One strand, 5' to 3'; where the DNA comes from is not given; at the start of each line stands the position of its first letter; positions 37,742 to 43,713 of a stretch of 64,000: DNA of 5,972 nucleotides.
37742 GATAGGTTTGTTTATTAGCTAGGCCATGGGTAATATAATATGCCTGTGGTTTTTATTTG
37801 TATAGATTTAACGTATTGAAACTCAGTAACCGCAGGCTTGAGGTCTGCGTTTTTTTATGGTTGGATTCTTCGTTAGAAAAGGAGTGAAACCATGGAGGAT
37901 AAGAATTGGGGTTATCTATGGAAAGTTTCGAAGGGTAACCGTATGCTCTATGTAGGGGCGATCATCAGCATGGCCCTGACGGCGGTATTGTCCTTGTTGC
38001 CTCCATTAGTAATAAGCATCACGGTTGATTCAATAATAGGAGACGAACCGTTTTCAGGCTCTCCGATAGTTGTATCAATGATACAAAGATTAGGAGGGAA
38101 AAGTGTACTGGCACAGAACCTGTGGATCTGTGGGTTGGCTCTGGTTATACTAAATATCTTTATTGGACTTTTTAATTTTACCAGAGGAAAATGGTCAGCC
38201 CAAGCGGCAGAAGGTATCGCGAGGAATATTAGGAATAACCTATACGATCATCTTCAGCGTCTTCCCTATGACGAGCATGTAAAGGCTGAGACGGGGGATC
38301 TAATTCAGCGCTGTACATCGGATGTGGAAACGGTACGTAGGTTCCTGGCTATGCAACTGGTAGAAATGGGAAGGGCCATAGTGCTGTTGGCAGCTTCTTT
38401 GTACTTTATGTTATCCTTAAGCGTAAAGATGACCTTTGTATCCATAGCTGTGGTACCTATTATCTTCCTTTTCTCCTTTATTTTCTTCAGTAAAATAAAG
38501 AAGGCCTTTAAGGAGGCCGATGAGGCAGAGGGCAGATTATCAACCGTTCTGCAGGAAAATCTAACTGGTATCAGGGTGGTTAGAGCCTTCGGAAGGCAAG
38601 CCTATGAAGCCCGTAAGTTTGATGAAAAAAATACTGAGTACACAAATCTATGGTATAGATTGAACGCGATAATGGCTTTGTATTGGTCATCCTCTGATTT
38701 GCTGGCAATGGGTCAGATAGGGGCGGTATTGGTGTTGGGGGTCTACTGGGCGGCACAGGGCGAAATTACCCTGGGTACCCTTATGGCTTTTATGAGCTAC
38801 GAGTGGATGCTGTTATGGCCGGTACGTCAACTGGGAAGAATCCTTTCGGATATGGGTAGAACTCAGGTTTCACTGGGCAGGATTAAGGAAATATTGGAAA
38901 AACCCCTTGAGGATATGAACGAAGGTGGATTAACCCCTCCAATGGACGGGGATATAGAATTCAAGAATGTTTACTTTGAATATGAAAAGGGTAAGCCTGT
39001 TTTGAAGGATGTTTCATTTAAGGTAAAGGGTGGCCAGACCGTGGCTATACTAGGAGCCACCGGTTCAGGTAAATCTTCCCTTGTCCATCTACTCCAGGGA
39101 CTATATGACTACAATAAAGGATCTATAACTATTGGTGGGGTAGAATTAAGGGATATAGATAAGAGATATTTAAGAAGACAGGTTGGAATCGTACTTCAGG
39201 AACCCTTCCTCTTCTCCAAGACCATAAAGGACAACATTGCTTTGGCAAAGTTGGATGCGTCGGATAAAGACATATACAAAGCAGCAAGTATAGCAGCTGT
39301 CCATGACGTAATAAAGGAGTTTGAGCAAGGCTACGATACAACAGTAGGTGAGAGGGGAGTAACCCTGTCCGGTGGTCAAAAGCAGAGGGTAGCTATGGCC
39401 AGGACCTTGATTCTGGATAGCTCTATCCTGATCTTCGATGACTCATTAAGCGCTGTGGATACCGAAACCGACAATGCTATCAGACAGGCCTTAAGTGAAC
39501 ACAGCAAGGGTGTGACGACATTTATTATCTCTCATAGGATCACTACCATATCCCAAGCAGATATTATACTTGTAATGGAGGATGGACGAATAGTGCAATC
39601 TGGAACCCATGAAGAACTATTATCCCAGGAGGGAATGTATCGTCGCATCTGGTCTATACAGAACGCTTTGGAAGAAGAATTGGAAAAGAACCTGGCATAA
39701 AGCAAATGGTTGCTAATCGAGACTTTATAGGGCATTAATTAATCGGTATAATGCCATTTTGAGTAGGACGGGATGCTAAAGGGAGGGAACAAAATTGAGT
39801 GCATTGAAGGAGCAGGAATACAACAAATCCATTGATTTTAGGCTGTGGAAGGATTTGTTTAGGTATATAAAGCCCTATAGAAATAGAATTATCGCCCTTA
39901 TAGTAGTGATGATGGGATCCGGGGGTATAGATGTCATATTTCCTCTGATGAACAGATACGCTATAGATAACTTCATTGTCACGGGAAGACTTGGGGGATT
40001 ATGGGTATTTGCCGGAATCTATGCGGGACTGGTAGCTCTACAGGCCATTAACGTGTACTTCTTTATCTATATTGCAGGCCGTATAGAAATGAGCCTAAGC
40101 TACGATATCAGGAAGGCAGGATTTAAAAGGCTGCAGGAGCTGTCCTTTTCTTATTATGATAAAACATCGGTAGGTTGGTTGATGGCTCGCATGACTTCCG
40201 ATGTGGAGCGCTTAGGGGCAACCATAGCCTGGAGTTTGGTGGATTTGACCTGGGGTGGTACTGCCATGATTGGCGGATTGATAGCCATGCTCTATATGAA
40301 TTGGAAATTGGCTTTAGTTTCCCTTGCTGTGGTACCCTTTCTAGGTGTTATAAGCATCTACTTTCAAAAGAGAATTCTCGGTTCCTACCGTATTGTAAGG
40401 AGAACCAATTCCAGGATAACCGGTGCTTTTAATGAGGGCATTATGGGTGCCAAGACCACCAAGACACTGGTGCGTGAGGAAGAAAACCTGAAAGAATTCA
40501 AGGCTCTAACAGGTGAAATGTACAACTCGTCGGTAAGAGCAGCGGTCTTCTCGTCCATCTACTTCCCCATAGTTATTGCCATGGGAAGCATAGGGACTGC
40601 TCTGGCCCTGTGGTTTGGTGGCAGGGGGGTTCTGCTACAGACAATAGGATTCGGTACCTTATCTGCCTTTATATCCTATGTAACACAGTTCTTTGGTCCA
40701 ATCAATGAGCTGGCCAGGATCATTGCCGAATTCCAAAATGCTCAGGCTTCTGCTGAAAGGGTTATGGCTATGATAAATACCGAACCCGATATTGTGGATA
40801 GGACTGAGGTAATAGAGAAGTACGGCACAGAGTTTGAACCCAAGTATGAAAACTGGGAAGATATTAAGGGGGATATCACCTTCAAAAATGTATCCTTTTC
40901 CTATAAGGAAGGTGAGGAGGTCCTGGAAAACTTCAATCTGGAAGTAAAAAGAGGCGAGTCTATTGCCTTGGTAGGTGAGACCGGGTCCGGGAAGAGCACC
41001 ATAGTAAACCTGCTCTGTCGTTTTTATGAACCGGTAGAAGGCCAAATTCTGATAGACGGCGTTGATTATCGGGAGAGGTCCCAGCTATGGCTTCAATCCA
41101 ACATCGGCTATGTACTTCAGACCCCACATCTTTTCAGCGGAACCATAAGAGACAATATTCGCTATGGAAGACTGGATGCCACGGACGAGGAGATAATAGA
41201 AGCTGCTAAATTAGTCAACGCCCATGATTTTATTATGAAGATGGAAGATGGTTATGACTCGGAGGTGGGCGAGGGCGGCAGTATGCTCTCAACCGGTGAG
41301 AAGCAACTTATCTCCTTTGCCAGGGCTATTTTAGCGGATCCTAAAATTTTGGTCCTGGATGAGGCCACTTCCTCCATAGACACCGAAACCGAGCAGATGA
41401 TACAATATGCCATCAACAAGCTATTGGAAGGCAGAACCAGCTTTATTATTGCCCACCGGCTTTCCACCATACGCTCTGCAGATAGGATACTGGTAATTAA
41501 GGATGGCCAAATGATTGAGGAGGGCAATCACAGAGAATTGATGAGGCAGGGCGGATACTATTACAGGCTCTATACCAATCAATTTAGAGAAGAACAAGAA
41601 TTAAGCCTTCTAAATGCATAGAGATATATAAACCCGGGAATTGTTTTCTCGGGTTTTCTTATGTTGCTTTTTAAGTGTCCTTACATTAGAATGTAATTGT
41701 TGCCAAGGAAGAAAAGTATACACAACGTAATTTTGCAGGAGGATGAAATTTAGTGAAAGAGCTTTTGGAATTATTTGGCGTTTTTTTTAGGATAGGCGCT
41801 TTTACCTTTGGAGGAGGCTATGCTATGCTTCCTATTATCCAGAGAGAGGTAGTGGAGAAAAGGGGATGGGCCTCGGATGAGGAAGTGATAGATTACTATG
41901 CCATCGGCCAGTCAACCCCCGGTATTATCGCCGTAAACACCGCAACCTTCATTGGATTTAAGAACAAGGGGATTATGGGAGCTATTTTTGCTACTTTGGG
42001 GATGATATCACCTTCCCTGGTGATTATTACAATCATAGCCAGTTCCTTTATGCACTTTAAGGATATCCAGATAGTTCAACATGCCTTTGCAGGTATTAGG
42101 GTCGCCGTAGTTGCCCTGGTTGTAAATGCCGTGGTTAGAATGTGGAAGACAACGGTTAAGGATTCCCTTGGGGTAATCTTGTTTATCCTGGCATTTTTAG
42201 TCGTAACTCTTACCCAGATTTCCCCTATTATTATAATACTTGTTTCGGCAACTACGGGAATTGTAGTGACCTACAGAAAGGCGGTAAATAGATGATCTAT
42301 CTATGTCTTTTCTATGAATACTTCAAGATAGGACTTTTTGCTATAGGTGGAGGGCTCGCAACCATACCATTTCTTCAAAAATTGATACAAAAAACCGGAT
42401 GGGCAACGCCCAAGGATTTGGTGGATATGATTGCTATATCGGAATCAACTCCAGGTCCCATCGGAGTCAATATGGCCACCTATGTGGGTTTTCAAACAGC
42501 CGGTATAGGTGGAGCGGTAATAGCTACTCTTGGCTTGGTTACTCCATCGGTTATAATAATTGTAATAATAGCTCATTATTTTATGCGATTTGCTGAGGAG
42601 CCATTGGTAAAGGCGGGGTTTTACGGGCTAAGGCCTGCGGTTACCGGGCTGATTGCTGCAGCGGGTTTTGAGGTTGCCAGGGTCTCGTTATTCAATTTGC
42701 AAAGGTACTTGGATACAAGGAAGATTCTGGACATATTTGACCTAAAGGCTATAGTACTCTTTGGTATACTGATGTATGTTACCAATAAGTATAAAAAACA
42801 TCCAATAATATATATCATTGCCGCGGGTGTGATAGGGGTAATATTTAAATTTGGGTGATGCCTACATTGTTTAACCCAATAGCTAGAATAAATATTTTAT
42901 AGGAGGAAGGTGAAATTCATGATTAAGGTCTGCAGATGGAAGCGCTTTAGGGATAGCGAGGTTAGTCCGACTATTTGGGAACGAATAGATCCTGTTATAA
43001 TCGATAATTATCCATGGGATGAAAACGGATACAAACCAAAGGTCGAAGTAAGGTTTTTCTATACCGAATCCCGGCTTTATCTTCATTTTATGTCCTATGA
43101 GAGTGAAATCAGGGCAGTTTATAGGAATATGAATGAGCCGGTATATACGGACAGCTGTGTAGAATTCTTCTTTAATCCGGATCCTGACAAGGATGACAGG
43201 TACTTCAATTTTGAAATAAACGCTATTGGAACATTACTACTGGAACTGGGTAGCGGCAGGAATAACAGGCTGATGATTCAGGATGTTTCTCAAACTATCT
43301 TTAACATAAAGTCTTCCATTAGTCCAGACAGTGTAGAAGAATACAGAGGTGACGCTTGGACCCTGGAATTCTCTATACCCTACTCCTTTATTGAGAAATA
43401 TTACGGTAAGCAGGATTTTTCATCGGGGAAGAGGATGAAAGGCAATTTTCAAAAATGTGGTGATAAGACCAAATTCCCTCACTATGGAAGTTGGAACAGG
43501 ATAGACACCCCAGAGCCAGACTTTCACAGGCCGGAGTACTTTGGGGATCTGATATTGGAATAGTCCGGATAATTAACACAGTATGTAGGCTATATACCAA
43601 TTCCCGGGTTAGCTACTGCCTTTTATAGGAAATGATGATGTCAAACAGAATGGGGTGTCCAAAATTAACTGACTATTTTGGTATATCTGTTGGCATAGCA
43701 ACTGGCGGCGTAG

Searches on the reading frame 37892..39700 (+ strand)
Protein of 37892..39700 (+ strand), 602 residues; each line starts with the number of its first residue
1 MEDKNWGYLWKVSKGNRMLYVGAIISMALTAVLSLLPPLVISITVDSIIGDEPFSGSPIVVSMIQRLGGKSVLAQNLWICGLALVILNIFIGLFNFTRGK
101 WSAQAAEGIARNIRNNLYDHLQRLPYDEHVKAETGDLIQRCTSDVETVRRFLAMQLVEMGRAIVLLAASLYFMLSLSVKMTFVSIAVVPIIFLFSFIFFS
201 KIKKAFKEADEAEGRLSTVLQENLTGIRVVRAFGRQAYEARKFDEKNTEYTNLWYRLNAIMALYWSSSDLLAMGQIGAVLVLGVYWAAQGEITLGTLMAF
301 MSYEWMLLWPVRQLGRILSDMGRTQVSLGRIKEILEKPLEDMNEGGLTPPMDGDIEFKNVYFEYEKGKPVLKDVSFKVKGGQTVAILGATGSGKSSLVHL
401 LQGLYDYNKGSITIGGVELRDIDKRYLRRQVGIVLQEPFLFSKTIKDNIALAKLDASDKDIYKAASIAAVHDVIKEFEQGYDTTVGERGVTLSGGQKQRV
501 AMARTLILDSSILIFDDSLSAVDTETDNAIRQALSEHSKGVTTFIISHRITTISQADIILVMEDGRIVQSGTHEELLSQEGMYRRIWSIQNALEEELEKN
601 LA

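Call 16: search_protein_families(library=pfam, proteins=[window:37892-39700:+], max_evalue=0.00001)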
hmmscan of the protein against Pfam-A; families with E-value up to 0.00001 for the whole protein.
window:37892-39700:+ (602 aa): 3 families
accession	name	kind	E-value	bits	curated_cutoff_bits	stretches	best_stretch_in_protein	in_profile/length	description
PF00664.28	ABC_membrane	-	4.2e-49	168.1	28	1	23-311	4-274/274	ABC transporter transmembrane region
PF00005.33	ABC_tran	-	3.7e-30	105.8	25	1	371-518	1-135/137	ABC transporter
PF02463.25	SMC_N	-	2.3e-06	27.6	40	0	457-560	135-209/220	RecF/RecN/SMC N terminal domain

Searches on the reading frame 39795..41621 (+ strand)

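Call 16: search_protein_families(library=pfam, proteins=[window:39795-41621:+], max_evalue=0.00001)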
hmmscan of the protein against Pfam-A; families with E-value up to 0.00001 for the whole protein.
window:39795-41621:+ (608 aa): 2 families
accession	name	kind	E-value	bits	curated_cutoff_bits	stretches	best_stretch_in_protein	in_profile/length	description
PF00664.28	ABC_membrane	-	4.7e-45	154.8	28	1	32-303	1-274/274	ABC transporter transmembrane region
PF00005.33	ABC_tran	-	1e-31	110.8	25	1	377-526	1-137/137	ABC transporter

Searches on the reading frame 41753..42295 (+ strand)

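Call 16: search_protein_families(library=pfam, proteins=[window:41753-42295:+], max_evalue=0.00001)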
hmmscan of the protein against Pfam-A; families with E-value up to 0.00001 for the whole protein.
window:41753-42295:+ (180 aa): 1 family
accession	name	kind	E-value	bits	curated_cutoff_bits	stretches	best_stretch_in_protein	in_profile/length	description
PF02417.20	Chromate_transp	-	7.2e-54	182.7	28.6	1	5-170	1-166/166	Chromate transporter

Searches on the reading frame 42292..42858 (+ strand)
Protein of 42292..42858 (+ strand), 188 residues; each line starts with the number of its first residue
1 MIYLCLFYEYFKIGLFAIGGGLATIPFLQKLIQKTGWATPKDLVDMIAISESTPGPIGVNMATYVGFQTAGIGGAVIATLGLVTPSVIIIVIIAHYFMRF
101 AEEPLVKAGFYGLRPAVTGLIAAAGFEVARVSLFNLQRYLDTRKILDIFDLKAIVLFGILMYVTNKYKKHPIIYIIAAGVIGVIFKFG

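Call 16: search_protein_families(library=pfam, proteins=[window:42292-42858:+], max_evalue=0.00001)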
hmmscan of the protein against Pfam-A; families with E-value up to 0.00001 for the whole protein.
window:42292-42858:+ (188 aa): 1 family
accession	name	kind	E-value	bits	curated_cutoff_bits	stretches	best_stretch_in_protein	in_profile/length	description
PF02417.20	Chromate_transp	-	5.3e-46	157.1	28.6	1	6-183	3-166/166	Chromate transporter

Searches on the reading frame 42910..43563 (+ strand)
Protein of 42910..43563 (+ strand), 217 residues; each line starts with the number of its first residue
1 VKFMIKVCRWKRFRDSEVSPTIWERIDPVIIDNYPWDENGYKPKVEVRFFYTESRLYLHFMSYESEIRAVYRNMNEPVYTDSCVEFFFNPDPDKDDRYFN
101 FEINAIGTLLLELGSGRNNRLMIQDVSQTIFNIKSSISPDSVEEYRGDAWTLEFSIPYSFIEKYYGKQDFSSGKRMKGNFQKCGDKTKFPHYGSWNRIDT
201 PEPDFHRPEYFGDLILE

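Call 16: search_protein_families(library=pfam, proteins=[window:42910-43563:+], max_evalue=0.00001)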
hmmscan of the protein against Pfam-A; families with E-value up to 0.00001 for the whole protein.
window:42910-43563:+ (217 aa): 1 family
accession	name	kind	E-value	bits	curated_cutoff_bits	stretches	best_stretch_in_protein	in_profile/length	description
PF16011.10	CBM9_2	-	3.6e-49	167.7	25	1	25-215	11-198/199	Carbohydrate-binding family 9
